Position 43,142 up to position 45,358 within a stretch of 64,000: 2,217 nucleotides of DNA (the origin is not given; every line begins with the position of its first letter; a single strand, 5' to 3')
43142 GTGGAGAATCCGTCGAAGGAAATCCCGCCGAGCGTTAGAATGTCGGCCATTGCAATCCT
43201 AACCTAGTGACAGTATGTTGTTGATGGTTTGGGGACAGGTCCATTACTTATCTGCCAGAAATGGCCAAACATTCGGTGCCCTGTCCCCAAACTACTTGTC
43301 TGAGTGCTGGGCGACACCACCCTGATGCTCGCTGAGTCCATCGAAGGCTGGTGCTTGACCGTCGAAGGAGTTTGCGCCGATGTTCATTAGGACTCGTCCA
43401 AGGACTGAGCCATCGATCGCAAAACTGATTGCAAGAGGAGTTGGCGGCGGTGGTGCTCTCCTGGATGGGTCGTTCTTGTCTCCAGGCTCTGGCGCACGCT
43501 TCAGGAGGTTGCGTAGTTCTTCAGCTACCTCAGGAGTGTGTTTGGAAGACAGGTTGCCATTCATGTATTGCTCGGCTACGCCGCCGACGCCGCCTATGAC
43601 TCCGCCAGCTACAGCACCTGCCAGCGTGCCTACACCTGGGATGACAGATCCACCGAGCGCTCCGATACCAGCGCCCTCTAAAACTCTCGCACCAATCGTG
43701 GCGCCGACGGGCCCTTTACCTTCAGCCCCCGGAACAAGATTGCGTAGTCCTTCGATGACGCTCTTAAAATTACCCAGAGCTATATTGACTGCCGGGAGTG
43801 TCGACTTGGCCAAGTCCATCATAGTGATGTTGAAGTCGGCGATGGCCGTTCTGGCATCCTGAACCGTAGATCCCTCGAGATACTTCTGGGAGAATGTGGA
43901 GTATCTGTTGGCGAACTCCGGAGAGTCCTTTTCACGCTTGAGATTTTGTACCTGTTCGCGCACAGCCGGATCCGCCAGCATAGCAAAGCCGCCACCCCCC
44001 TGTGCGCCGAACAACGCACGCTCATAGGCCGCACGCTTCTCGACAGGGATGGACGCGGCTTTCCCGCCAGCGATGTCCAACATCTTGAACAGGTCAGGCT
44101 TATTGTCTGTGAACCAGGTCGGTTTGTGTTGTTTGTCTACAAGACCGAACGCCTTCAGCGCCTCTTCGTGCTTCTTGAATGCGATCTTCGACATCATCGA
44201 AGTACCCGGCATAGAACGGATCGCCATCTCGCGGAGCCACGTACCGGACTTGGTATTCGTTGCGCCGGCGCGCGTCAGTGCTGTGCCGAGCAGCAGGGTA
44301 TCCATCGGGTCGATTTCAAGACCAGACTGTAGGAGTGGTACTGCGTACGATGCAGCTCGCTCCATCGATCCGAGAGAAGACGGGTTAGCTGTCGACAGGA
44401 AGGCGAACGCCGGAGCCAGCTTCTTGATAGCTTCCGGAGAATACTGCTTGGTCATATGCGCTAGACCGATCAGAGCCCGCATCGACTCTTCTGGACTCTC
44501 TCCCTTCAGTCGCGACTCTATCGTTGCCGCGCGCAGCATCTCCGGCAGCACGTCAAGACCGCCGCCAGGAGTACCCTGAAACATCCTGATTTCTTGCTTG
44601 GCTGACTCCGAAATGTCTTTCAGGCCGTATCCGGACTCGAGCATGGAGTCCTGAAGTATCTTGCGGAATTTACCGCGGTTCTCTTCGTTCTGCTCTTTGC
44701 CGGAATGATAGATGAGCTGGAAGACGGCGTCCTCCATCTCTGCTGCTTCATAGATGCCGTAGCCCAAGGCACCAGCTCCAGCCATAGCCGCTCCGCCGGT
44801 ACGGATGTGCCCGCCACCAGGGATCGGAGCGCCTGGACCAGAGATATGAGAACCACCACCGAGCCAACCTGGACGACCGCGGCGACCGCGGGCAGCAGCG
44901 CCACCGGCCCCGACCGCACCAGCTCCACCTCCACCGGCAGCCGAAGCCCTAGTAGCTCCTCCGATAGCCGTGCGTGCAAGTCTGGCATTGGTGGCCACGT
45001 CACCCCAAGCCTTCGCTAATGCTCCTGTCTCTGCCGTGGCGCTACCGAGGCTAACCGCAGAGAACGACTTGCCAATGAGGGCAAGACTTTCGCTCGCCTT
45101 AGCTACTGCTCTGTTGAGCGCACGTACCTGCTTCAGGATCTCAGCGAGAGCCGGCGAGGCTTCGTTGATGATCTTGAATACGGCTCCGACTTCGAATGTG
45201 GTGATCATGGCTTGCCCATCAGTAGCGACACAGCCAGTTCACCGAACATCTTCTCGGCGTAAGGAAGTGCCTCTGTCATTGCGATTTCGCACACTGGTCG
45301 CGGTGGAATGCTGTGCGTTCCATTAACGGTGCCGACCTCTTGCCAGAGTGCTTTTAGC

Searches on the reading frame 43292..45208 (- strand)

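Call 18: search_protein_families(library=phrogs, proteins=[window:43292-45208:-], max_evalue=0.001)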
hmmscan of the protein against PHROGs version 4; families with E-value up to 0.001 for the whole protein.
window:43292-45208:- (638 aa): 4 families
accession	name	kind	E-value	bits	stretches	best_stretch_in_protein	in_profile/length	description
phrog_10341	-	lysis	6.2e-09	36.2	1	380-617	12-257/577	endolysin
phrog_794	-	tail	5.2e-05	23.1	0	46-179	495-623/763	tail length tape measure protein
phrog_34863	-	unknown function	6.4e-05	22.2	1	499-604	397-505/966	-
phrog_14441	-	tail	0.00094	20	0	3-78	3-59/241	tail length tape measure protein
